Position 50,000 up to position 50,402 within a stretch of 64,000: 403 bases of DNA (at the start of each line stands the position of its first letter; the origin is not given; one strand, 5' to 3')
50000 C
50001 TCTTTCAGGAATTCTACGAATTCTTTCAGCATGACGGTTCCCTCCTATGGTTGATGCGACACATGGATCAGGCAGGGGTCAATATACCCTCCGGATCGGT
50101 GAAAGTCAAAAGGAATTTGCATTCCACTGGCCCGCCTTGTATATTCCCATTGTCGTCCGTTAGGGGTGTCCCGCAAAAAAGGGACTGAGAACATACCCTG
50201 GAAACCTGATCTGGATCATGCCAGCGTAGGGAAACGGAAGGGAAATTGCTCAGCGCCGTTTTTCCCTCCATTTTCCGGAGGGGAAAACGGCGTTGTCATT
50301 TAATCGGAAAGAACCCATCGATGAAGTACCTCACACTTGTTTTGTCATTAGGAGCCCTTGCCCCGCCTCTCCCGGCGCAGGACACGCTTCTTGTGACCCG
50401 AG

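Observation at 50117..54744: TPP riboswitch and attenuator driving a TonB receptor, thiamine pyrophosphokinase and SSS-family permease operon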

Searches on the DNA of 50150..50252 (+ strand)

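Call 20: build_rna_model(alignment_id=A2)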
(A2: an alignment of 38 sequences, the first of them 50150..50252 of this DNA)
Model R1 built from alignment A2 (38 sequences, 121 columns); structure: RNAalifold consensus.
model positions 103; base pairs 16; branch points 1; effective number of sequences 2.08; information 0.59 bits per position. Calibrated on 0.2 Mb of random sequence (short: E-values are rough).
structure used (alignment columns):
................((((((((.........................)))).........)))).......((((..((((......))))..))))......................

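Call 23: search_with_rna_model(model_id=R1, sources=[window, L001, L002, L003, L004, L005, L006, L007, L008, L009, L010, L011, L012, L013, L014, L015, L016, L017, L018, L019, L020, L021, L022, L023, L024, L025, L026, L027, L028, L029, L030, L031, L032, L033, L034, L035, L036, L037, L038, L039, L040, L041, L042, L043, L044, L045, L046, L047, L048, L049, L050, L051, L052, L053, L054, L055, L056, L057, L058, L059, L060, L061, L062, L063, L064, L065, L066, L067, L068, L069, L070, L071, L072, L073, L074, L075, L076, L077, L078, L079, L080], max_evalue=0.01, make_alignment=true)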
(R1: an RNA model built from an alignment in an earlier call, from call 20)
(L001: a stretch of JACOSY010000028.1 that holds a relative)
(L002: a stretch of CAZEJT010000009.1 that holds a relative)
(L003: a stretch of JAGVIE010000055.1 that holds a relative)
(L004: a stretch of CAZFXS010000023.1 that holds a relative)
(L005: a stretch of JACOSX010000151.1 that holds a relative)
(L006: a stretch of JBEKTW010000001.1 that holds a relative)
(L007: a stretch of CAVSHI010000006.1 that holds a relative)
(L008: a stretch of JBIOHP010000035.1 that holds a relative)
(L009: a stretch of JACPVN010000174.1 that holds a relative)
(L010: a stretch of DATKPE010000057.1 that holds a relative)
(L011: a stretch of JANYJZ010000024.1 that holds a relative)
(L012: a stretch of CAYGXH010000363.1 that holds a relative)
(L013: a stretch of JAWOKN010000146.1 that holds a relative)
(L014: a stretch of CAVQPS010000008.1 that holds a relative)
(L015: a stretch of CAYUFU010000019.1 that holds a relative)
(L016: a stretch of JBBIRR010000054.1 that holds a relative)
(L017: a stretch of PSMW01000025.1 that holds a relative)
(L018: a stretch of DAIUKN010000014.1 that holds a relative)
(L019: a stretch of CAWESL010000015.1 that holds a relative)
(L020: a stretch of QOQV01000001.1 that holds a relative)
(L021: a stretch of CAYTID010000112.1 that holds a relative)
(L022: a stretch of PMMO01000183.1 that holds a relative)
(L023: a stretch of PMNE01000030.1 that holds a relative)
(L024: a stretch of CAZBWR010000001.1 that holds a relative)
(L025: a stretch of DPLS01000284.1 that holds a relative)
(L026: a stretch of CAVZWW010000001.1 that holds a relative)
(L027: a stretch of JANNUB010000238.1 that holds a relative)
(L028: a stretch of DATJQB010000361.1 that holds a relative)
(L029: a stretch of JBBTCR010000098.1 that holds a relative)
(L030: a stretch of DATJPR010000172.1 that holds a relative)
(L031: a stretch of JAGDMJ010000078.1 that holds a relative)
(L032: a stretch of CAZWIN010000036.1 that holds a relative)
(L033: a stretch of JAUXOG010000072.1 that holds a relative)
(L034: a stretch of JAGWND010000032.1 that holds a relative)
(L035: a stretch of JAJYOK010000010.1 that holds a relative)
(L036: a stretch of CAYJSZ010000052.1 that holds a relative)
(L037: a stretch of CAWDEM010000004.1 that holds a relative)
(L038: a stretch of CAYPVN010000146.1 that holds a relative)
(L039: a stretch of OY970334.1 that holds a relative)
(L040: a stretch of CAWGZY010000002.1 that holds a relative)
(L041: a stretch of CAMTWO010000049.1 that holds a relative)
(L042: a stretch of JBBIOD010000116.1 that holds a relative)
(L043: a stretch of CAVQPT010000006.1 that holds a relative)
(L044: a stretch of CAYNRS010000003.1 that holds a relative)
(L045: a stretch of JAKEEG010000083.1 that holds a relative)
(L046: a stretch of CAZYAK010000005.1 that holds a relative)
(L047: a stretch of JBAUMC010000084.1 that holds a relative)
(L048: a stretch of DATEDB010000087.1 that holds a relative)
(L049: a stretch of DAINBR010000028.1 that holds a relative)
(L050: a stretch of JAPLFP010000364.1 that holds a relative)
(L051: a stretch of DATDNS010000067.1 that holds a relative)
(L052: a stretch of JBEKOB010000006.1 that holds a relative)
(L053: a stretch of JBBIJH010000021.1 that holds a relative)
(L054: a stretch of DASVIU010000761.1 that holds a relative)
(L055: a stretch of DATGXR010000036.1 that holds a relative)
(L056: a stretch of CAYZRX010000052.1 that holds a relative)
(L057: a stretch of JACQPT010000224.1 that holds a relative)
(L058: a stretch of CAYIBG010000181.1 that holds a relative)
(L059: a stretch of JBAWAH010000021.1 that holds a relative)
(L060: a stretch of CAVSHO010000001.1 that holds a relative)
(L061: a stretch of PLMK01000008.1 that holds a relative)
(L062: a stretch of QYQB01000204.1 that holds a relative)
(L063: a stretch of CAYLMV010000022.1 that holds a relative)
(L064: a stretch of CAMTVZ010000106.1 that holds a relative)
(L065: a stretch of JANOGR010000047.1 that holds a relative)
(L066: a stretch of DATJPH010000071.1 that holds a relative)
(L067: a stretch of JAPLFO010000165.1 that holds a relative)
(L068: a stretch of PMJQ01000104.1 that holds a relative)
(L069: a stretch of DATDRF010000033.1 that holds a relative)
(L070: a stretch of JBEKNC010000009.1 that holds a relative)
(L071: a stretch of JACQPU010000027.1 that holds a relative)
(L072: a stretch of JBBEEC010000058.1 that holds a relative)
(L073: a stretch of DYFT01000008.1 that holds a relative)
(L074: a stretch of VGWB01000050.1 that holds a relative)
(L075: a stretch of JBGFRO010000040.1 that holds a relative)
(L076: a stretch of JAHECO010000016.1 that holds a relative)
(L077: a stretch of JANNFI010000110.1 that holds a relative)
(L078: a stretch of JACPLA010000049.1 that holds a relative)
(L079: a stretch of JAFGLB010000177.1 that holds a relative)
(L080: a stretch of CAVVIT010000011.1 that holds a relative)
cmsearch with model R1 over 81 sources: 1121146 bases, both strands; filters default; matches with E-value up to 0.01: 66.
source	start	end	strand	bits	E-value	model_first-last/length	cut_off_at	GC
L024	4719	4821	+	107.4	1.1e-30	1-103/103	no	0.51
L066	316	417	+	104.2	1.1e-29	1-103/103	no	0.56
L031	2398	2500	+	103.8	1.5e-29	1-103/103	no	0.54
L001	685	789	+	103.7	1.7e-29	1-103/103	no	0.52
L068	4971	5072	+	103.5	1.9e-29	1-103/103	no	0.59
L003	4868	4969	+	103.1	2.5e-29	1-103/103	no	0.4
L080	4923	5025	+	102.9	3e-29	1-103/103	no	0.54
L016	4642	4746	+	102.6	3.7e-29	1-103/103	no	0.55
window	50154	50252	+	101.3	9.7e-29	1-103/103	no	0.53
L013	4806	4906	+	100.5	1.7e-28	1-103/103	no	0.52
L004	2529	2631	+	100.5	1.7e-28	1-103/103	no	0.53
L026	4716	4815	+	99.9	2.7e-28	1-103/103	no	0.55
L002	4865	4961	+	99.3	4.1e-28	1-103/103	no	0.52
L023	4922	5026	+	99.3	4.1e-28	1-103/103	no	0.54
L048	1852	1955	+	99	5.1e-28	1-103/103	no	0.56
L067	4787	4888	+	98.7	6.5e-28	1-103/103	no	0.49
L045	623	723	+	98.6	7.1e-28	1-103/103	no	0.5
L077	4825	4928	+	98.4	8.4e-28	1-103/103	no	0.57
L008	4636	4736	+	98.2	9.5e-28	1-103/103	no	0.5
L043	4726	4827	+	97.6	1.5e-27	1-103/103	no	0.59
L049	1652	1752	+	97.1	2.1e-27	1-103/103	no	0.55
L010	4921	5026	+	96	4.8e-27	1-103/103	no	0.55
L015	4354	4455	+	95.5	6.9e-27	1-103/103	no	0.51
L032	4716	4818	+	95.4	7.4e-27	1-103/103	no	0.52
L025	751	853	+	95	9.6e-27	1-103/103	no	0.52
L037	4702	4801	+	94.8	1.1e-26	1-103/103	no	0.56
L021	1790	1891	+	94.7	1.3e-26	1-103/103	no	0.45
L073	2070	2178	+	94.4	1.5e-26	1-103/103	no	0.54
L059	4873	4974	+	94.4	1.5e-26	1-103/103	no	0.52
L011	4947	5049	+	93.8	2.4e-26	1-103/103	no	0.51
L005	4855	4955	+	93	4.4e-26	1-103/103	no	0.45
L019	4875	4978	+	92.2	7.6e-26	1-103/103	no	0.56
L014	4891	4999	+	89.5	5.7e-25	1-103/103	no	0.46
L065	4957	5054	+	87.3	2.8e-24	1-103/103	no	0.54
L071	4527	4650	+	87.2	3.1e-24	1-103/103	no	0.52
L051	4189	4310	+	86.4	5.6e-24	1-103/103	no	0.52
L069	4718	4837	+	86.2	6.5e-24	1-103/103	no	0.52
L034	3942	4056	+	86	7.3e-24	1-103/103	no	0.45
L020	2473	2574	+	85.6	9.5e-24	1-103/103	no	0.4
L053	4601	4709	+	85.2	1.3e-23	1-103/103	no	0.5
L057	4612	4729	+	83.8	3.5e-23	1-103/103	no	0.54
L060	4712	4821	+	83.7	3.9e-23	1-103/103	no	0.39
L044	4763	4879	+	83.3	5.1e-23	1-103/103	no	0.53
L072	4607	4728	+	81.7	1.7e-22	1-103/103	no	0.57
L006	4789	4900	+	81.3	2.3e-22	1-103/103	no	0.46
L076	4643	4748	+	80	5.9e-22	1-103/103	no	0.51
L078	4541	4662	+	79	1.2e-21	1-103/103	no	0.6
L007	4791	4902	+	78.7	1.5e-21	1-103/103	no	0.46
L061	4698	4809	+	78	2.6e-21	1-103/103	no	0.38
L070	2698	2810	+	77.2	4.7e-21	1-103/103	no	0.42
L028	4691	4802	+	74.7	2.9e-20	1-103/103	no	0.51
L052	4687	4799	+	72.5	1.4e-19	1-103/103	no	0.56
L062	128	241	+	71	4.5e-19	1-103/103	no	0.54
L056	4677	4790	+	69.8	1.1e-18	1-103/103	no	0.58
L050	4694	4807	+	69.7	1.1e-18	1-103/103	no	0.56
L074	3406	3519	+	69.1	1.8e-18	1-103/103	no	0.53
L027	4905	5037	+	63.1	1.4e-16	1-103/103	no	0.5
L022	308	404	+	48.8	4.9e-12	1-103/103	no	0.47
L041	567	656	+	44.7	9.8e-11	1-103/103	no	0.52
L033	828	917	+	44.6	1.1e-10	1-103/103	no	0.53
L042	172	261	+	44.6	1.1e-10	1-103/103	no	0.5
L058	1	61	+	44.3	1.4e-10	42-103/103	5'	0.48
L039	4765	4894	+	42.3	6e-10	1-103/103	no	0.45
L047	4753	4882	+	41.8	8.3e-10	1-103/103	no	0.45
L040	4756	4884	+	41.5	1.1e-09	1-103/103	no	0.47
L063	4757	4886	+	39.8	3.6e-09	1-103/103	no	0.48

Alignment A3: 66 matches aligned to the model, 240 columns, each read 5' to 3' on its own strand. Consensus structure (alignment columns), stored with it:
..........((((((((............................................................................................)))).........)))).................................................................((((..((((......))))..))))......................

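Call 66: search_with_rna_model(model_id=R1, sources=[L081, L082, L083, L084, L085, L086, L087, L088, L089, L090, L091, L092, L093, L094, L095, L096, L097, L098, L099, L100, L101, L102, L103, L104, L105, L106, L107, L108, L109, L110, L111, L112, L113, L114, L115, L116, L117, L118, L119, L120, L121, L122, L123, L124, L125, L126, L127, L128, L129, L130, L131, L132, L133, L134, L135, L136, L137, L138, L139, L140, L141, L142, L143, L144, L145, L146, L147, L148, L149, L150, L151, L152, L153, L154, L155, L156, L157, L158, L159, L160, L161, L162, L163, L164, L165, L166, L167, L168, L169, L170], max_evalue=0.01)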
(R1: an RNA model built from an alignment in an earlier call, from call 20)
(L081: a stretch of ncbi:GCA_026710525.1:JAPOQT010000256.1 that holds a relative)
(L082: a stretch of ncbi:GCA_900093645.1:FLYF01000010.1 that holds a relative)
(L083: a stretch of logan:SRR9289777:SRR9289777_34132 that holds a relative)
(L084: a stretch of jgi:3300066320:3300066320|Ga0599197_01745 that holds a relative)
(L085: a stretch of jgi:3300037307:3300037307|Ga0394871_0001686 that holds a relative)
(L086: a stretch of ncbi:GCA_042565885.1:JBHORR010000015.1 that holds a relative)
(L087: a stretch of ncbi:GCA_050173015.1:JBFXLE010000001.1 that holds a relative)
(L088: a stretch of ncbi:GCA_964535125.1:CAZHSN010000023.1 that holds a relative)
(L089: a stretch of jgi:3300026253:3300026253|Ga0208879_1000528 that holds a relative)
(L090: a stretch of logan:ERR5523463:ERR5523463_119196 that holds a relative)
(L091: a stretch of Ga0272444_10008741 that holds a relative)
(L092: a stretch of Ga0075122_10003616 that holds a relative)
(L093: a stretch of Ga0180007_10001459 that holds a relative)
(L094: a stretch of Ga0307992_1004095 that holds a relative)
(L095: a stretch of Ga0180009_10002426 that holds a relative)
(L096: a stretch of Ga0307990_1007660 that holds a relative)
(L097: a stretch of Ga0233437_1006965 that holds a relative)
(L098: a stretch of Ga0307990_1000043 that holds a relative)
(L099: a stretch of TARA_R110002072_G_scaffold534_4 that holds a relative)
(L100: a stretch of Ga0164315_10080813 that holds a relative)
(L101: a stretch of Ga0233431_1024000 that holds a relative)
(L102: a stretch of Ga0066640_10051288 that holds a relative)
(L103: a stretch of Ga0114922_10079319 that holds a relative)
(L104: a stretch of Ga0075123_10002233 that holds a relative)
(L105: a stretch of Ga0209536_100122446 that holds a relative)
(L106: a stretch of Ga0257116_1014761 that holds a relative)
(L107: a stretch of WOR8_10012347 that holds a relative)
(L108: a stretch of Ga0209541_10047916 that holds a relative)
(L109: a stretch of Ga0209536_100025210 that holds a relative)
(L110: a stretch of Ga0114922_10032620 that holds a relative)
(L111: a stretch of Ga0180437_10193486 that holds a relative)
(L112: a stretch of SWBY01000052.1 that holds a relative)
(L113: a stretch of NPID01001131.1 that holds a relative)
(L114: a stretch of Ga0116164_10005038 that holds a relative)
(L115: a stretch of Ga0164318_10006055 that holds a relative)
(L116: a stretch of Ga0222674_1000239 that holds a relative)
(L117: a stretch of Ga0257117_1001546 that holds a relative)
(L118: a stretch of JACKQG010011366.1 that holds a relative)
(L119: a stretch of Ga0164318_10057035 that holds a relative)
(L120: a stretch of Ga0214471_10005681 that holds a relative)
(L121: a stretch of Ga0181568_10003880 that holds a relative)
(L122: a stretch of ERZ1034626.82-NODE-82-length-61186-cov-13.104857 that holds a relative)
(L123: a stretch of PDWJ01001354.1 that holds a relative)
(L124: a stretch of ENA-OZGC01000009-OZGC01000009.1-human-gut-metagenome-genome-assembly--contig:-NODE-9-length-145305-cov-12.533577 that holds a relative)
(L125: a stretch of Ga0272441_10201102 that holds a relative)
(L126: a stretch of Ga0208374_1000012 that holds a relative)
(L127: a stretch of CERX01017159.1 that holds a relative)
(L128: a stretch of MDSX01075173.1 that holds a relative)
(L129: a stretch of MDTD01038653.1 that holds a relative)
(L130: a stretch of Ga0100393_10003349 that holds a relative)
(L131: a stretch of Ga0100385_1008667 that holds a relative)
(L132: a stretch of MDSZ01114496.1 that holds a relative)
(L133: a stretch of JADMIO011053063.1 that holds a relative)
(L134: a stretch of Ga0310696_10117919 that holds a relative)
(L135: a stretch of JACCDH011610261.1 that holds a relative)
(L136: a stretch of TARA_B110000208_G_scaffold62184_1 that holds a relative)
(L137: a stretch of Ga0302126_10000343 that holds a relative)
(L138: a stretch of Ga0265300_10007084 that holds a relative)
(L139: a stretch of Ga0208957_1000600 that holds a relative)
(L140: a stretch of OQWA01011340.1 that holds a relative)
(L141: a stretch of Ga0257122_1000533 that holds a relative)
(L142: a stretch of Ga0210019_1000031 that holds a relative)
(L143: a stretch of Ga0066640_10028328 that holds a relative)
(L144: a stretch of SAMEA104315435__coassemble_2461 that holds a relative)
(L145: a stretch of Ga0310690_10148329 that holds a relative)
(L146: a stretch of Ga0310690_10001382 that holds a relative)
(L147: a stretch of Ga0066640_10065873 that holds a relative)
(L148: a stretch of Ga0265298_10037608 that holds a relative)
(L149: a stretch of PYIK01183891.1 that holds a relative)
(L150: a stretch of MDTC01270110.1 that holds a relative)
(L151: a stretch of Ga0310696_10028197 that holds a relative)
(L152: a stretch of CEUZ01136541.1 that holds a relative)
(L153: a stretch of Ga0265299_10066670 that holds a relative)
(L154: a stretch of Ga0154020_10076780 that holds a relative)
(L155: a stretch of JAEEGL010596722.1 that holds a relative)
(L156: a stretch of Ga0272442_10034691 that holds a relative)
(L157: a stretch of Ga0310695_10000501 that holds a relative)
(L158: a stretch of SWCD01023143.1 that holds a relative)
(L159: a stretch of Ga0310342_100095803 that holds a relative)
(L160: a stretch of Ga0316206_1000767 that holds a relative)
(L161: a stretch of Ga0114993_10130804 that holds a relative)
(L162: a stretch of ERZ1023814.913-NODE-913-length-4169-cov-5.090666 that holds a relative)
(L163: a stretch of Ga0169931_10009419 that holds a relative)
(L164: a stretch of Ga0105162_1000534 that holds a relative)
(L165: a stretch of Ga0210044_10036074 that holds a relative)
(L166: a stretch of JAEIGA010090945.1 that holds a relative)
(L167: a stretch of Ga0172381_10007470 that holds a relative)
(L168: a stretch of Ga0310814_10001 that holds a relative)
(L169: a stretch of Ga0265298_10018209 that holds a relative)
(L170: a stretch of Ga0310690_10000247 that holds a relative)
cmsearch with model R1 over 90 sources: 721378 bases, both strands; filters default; matches with E-value up to 0.01: 31.
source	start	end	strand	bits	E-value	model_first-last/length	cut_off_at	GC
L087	3643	3742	+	84.3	1.6e-23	1-103/103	no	0.48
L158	2143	2241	+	81.8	1e-22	1-103/103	no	0.53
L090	3901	3997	+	77.7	2.1e-21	1-103/103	no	0.51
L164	1536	1638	+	76.2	6.2e-21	1-103/103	no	0.6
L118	1580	1680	-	72.1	1.2e-19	1-103/103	no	0.46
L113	4497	4587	-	67.6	3.3e-18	1-103/103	no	0.41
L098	4547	4652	-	64.5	3.2e-17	1-103/103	no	0.42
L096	3393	3498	-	63.3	7.8e-17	1-103/103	no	0.41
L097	4546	4645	-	62.7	1.2e-16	1-103/103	no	0.43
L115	4106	4197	-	60.7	5.5e-16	1-103/103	no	0.41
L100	587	692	-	59.6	1.2e-15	1-103/103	no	0.42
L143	139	232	+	58.9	2e-15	1-103/103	no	0.46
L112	4474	4566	-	57.6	5e-15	1-103/103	no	0.41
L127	4882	4972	+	52.8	1.7e-13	1-103/103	no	0.51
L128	4882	4972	+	52.8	1.7e-13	1-103/103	no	0.51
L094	3938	4030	+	50.5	9.1e-13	1-103/103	no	0.44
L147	58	147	+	49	2.8e-12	1-103/103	no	0.43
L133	4922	5011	+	48.4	4.3e-12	1-103/103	no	0.51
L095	2880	2975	+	47.7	7.4e-12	1-103/103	no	0.44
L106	461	553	+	46.5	1.8e-11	1-103/103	no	0.46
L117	4904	4996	+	46.5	1.8e-11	1-103/103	no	0.46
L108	3213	3304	+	46.3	2e-11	1-103/103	no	0.48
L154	683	774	+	46.2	2.2e-11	1-103/103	no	0.52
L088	5404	5506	+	38.7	5.5e-09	1-103/103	no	0.59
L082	179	280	+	37.3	1.5e-08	1-103/103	no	0.42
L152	4767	4873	+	33.5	2.3e-07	1-103/103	no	0.44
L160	4798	4884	+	32.1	6.8e-07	1-103/103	no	0.47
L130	882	987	+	25.4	9e-05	1-103/103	no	0.43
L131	2136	2241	+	25.4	9e-05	1-103/103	no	0.43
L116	4897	4986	+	22.5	0.00074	1-103/103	no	0.47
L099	4795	4879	+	21.7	0.0014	1-103/103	no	0.34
